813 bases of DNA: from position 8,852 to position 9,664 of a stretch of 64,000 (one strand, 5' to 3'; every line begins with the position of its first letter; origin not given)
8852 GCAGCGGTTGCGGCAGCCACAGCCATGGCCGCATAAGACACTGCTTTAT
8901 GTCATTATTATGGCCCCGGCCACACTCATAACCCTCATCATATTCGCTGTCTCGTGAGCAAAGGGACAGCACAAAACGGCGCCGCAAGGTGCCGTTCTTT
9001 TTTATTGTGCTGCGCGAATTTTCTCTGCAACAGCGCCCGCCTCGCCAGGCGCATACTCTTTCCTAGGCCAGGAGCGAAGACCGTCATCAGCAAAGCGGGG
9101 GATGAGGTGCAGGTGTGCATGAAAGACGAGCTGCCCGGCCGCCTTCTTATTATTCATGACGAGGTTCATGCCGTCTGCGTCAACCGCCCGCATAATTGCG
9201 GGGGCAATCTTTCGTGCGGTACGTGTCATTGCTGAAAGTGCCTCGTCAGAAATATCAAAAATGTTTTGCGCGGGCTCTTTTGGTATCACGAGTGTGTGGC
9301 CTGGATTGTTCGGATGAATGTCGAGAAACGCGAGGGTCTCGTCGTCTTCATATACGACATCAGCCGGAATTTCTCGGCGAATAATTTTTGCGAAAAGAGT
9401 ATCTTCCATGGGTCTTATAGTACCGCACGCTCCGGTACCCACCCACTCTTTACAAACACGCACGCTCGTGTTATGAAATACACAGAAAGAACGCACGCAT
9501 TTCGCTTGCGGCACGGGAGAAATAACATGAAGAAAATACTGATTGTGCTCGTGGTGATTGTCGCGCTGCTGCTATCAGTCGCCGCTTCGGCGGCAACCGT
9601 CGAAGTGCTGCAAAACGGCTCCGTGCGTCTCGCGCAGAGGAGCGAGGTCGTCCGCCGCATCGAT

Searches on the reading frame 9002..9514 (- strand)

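Call 75: search_protein_families(library=pfam, proteins=[window:9002-9514:-], max_evalue=0.0001)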
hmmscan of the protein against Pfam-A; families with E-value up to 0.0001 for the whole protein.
window:9002-9514:- (170 aa): 2 families
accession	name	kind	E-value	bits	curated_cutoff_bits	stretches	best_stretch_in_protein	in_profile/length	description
PF01230.28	HIT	-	2e-29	102.5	21.5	1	46-141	1-96/98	HIT domain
PF11969.13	DcpS_C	-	9.1e-14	52.3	24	1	40-138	3-100/114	Scavenger mRNA decapping enzyme C-term binding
